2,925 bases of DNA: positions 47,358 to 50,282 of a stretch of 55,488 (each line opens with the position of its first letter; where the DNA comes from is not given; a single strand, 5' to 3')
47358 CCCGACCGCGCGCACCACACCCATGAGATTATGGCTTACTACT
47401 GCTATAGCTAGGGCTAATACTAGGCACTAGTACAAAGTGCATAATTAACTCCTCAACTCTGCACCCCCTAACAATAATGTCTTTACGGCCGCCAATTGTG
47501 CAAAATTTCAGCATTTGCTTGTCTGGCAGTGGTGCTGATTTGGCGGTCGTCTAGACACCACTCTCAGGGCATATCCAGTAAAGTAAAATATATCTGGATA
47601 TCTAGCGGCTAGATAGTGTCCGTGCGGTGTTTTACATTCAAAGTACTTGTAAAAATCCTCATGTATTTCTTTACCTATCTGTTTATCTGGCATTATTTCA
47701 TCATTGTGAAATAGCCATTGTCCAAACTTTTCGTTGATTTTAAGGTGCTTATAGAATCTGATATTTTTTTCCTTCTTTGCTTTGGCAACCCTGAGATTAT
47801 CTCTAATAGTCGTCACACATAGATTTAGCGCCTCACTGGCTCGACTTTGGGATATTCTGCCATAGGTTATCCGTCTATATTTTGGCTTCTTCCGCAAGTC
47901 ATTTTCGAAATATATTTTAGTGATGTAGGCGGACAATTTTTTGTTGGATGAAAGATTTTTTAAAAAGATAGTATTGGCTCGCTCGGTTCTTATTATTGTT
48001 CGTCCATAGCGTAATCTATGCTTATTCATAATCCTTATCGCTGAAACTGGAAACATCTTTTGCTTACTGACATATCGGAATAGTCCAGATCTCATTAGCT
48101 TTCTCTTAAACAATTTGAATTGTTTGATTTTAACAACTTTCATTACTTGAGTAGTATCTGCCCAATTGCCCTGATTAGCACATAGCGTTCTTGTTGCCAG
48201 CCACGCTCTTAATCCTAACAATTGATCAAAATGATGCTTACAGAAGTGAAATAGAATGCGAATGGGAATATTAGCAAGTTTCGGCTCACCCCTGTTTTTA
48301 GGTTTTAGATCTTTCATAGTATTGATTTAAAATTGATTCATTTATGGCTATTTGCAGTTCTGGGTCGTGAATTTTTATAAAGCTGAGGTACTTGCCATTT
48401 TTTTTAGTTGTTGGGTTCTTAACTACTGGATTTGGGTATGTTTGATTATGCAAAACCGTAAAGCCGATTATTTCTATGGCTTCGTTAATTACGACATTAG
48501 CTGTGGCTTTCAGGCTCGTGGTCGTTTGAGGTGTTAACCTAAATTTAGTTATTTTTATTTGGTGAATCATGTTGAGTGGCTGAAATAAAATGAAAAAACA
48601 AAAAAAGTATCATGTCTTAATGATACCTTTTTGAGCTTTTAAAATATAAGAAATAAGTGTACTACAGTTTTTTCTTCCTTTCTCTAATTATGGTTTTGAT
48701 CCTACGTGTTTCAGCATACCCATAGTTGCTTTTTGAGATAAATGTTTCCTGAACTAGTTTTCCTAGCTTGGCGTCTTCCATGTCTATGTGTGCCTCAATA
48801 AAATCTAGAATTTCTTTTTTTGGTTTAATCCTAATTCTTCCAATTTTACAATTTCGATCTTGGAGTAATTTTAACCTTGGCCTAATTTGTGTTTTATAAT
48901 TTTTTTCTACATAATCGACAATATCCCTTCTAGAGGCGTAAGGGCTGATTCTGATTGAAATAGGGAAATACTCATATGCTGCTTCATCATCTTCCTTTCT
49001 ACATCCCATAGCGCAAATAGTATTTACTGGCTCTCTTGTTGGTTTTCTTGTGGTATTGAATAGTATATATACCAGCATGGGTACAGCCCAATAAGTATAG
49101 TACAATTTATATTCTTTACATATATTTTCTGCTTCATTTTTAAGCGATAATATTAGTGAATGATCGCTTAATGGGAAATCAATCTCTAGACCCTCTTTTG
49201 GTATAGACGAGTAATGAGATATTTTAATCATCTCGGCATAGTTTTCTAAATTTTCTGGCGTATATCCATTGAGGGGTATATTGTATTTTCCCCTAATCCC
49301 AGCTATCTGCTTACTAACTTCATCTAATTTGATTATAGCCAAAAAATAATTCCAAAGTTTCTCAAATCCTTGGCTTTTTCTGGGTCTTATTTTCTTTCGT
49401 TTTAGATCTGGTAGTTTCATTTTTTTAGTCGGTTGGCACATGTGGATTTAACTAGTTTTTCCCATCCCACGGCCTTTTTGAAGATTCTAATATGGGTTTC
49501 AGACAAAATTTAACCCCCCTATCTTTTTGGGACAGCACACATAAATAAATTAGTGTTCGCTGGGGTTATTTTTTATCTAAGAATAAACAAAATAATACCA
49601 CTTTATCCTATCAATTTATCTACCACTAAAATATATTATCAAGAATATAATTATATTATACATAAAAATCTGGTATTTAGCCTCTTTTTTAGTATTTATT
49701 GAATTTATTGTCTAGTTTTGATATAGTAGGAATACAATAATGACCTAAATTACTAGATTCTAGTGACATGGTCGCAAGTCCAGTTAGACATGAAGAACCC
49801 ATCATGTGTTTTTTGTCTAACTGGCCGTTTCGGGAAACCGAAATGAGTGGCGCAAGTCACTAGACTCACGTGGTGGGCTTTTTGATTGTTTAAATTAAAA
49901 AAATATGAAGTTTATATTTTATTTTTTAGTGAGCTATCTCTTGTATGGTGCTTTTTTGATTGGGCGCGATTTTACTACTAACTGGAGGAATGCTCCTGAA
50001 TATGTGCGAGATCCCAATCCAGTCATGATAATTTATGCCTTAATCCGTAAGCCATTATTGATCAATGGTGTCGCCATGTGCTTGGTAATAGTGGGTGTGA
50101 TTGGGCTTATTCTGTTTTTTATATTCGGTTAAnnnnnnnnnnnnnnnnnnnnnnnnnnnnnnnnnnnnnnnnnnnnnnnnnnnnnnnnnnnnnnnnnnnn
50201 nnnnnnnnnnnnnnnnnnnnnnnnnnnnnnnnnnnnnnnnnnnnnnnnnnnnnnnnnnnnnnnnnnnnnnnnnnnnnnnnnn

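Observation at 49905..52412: Compact three-gene operon: a 75-aa two-TM protein, a 483-aa protein of unknown family, and a membrane-anchored S49 (SppA-like) peptidase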

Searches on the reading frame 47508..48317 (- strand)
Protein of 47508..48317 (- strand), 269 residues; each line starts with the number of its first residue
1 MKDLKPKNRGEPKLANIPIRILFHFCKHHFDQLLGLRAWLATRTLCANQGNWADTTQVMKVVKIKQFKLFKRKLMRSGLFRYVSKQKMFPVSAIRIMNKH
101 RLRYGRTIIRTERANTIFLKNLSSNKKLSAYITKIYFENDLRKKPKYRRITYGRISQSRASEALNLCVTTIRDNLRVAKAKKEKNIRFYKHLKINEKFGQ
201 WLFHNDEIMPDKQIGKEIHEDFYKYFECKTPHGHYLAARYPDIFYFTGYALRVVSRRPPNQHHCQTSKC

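Call 4: search_protein_families(library=pfam, proteins=[window:47508-48317:-], max_evalue=0.1)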
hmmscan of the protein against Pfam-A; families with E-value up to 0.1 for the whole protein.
window:47508-48317:- (269 aa): 1 family
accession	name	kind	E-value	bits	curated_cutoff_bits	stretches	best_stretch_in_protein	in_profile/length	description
PF08689.15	Med5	-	0.0068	14.7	26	1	116-209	185-287/1084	Mediator complex subunit Med5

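Call 5: search_protein_families(library=padloc, proteins=[window:47508-48317:-], max_evalue=0.1)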
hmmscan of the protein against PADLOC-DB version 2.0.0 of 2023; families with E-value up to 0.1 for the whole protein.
window:47508-48317:- (269 aa): 0 families

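Call 6: search_protein_families(library=phrogs, proteins=[window:47508-48317:-], max_evalue=0.1)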
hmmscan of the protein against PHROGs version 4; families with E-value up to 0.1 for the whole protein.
window:47508-48317:- (269 aa): 0 families

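Call 7: search_protein_families(library=ncbifam, proteins=[window:47508-48317:-], max_evalue=0.1)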
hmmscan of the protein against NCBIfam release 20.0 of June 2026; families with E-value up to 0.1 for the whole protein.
window:47508-48317:- (269 aa): 0 families

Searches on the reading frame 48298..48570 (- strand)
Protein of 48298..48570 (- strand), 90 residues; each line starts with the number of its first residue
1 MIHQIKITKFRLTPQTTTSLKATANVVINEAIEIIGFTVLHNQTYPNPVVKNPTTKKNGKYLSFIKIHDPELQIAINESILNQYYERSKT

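Call 4: search_protein_families(library=pfam, proteins=[window:48298-48570:-], max_evalue=0.1)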
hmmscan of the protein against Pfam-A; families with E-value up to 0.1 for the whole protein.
window:48298-48570:- (90 aa): 1 family
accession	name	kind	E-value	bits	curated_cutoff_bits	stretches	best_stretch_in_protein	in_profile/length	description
PF04026.17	SpoVG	-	0.003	18.1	29.6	1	5-85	6-81/82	SpoVG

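Call 6: search_protein_families(library=phrogs, proteins=[window:48298-48570:-], max_evalue=0.1)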
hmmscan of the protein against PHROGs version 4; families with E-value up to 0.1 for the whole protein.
window:48298-48570:- (90 aa): 0 families

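Call 7: search_protein_families(library=ncbifam, proteins=[window:48298-48570:-], max_evalue=0.1)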
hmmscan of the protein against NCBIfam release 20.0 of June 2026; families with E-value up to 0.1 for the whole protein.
window:48298-48570:- (90 aa): 0 families

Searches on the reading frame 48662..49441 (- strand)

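Call 4: search_protein_families(library=pfam, proteins=[window:48662-49441:-], max_evalue=0.1)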
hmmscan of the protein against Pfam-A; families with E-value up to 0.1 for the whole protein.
window:48662-49441:- (259 aa): 0 families

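Call 5: search_protein_families(library=padloc, proteins=[window:48662-49441:-], max_evalue=0.1)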
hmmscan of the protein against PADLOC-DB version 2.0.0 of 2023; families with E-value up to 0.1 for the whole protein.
window:48662-49441:- (259 aa): 0 families

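Call 6: search_protein_families(library=phrogs, proteins=[window:48662-49441:-], max_evalue=0.1)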
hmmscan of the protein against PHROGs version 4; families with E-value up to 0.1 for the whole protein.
window:48662-49441:- (259 aa): 1 family
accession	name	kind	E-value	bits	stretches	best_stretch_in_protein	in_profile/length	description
phrog_20748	-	unknown function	0.078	14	0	169-225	15-71/159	-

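Call 7: search_protein_families(library=ncbifam, proteins=[window:48662-49441:-], max_evalue=0.1)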
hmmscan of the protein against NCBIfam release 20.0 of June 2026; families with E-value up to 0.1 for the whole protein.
window:48662-49441:- (259 aa): 0 families

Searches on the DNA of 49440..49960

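Call 26: search_rna_families(source=window, start=49440, end=49960, threshold=evalue, max_evalue=10, show_alignments=2)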
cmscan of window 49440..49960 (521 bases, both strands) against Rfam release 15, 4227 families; matches with E-value up to 10: 4.
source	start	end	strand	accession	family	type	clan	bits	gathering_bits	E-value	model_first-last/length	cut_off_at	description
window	49742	49861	+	RF03000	LOOT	Gene; sRNA;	-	89.9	46.4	7.6e-18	1-121/121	no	LOOT RNA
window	49653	49712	-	RF04184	BTnc060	Gene; sRNA;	-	18.1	228.9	2.2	35-94/213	no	Bacteroides sRNA BTnc060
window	49664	49700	-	RF01743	leu-phe_leader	Cis-reg; leader;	-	16.3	70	5.1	1-162/162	no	leu/phe leader RNA from Lactococcus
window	49552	49596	+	RF02060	STnc410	Gene; sRNA;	-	12.3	50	4.1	1-158/158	no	Enterobacterial sRNA STnc410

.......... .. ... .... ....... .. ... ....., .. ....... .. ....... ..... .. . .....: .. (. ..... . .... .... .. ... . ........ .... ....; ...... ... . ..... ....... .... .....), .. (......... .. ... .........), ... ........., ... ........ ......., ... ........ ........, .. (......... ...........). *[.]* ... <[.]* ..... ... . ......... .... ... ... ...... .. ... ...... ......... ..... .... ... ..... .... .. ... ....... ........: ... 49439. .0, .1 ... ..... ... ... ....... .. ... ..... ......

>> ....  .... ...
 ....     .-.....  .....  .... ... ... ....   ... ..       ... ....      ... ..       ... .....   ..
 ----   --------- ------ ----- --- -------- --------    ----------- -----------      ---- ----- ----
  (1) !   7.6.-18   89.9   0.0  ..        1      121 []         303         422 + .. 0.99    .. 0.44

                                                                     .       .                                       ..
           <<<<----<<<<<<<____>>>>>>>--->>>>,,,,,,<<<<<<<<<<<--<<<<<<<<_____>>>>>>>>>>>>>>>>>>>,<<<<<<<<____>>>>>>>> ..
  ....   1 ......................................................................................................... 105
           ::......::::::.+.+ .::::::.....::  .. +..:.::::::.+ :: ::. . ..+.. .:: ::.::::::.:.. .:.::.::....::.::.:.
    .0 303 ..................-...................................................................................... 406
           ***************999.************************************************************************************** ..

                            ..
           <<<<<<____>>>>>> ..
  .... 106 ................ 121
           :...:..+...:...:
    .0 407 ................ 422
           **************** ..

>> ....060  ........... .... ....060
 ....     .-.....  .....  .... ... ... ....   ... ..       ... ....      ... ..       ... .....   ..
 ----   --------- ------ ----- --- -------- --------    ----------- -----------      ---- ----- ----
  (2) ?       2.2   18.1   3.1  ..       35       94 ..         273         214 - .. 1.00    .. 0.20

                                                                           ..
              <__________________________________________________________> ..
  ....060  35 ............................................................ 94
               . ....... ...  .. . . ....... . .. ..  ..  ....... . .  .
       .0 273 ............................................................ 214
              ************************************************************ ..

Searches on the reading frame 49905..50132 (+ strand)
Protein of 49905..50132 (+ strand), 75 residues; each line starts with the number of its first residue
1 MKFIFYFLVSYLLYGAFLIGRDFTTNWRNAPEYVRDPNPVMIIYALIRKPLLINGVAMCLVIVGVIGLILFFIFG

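Call 4: search_protein_families(library=pfam, proteins=[window:49905-50132:+], max_evalue=0.1)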
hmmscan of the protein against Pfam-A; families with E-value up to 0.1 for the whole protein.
window:49905-50132:+ (75 aa): 2 families
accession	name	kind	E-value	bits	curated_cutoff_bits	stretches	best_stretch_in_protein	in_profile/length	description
PF04140.19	ICMT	-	0.013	16.4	24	1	32-71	42-82/95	Isoprenylcysteine carboxyl methyltransferase (ICMT) family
PF17247.7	DUF5316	-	0.089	13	28.7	0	6-28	16-38/74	Family of unknown function (DUF5316)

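Call 5: search_protein_families(library=padloc, proteins=[window:49905-50132:+], max_evalue=0.1)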
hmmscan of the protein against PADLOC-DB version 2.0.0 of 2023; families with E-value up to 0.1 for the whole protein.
window:49905-50132:+ (75 aa): 1 family
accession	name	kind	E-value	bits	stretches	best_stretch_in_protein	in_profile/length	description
PDLC00695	Effector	-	0.053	11.1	1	41-70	45-74/195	2TM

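Call 6: search_protein_families(library=phrogs, proteins=[window:49905-50132:+], max_evalue=0.1)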
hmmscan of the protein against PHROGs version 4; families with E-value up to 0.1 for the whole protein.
window:49905-50132:+ (75 aa): 0 families

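Call 7: search_protein_families(library=ncbifam, proteins=[window:49905-50132:+], max_evalue=0.1)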
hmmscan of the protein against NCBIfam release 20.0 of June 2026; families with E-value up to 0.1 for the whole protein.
window:49905-50132:+ (75 aa): 0 families
